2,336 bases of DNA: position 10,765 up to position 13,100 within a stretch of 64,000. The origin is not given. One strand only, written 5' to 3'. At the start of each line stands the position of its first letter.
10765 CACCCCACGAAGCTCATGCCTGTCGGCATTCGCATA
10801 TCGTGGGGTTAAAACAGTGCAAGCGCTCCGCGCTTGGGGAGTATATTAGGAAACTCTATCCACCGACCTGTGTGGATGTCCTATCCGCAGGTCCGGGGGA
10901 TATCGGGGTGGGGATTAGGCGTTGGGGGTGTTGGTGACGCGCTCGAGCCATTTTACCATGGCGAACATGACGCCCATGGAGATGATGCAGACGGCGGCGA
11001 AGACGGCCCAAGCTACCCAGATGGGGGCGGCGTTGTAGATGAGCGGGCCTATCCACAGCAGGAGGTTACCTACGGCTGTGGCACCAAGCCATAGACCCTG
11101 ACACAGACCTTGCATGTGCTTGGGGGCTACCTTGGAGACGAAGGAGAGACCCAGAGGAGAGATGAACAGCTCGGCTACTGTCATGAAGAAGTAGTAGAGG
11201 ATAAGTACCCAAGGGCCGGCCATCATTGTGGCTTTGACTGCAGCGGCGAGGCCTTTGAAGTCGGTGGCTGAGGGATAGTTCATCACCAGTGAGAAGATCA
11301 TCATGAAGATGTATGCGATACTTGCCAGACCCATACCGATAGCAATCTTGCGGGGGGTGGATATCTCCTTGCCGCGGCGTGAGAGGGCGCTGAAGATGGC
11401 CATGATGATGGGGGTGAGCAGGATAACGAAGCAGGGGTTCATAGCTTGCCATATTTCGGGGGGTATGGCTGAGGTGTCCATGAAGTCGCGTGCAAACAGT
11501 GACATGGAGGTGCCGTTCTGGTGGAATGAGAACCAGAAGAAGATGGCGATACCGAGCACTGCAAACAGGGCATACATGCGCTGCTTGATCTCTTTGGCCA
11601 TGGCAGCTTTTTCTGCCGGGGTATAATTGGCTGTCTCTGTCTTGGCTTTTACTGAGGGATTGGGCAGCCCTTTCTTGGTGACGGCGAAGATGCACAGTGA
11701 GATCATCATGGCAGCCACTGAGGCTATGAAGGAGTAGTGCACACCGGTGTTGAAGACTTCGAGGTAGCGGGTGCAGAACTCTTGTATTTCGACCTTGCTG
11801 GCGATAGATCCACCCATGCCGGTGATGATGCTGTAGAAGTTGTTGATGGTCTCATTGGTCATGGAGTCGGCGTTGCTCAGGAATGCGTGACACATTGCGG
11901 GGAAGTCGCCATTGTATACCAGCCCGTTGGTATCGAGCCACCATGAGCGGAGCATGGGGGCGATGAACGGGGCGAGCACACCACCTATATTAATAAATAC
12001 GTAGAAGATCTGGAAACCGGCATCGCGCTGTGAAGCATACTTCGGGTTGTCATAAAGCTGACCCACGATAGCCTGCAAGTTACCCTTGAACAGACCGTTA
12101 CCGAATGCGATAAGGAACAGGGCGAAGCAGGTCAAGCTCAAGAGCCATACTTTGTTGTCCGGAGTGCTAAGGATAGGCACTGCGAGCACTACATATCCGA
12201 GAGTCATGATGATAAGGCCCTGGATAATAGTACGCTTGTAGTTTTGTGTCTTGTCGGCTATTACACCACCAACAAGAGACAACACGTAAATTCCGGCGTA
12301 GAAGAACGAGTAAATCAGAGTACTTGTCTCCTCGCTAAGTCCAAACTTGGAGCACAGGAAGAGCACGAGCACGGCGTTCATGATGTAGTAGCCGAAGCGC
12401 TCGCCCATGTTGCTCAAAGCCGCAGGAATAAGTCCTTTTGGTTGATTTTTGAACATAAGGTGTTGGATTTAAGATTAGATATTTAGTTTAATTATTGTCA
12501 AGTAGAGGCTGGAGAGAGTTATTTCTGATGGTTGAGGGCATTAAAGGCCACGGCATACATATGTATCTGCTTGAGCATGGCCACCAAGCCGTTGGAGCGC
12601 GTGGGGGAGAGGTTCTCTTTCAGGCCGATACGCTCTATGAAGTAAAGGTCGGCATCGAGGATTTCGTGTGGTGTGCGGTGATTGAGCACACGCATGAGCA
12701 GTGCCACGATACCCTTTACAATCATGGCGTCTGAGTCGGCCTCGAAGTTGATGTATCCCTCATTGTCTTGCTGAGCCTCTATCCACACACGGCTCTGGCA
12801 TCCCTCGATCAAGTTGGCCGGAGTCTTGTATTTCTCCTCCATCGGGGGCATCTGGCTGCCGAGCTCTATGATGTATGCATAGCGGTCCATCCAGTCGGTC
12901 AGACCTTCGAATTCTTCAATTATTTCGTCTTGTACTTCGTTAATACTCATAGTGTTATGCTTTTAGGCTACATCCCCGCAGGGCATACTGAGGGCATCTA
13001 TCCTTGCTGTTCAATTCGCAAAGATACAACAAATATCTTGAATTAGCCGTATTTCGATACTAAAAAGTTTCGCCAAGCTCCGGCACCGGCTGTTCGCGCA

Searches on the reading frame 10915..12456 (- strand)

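Call 85: search_protein_families(library=pfam, proteins=[window:10915-12456:-], max_evalue=0.001)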
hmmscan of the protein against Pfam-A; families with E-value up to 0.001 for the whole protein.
window:10915-12456:- (513 aa): 2 families
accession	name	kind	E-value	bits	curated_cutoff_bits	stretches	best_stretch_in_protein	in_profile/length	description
PF00854.27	PTR2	-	2.3e-47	162.2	27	2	282-466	190-371/392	POT family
PF07690.21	MFS_1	-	1.2e-18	67.7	33.4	1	14-172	3-147/347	Major Facilitator Superfamily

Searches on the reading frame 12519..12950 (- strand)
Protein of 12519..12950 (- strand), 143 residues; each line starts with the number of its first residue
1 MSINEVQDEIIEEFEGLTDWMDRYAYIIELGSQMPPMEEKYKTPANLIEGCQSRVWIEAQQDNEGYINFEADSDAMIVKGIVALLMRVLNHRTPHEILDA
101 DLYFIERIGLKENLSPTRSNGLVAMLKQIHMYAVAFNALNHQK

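Call 85: search_protein_families(library=pfam, proteins=[window:12519-12950:-], max_evalue=0.001)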
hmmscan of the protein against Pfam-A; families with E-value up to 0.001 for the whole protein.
window:12519-12950:- (143 aa): 1 family
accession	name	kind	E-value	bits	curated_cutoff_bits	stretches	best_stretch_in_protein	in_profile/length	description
PF02657.20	SufE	-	2.1e-48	163.5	27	1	11-130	1-119/121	Fe-S metabolism associated domain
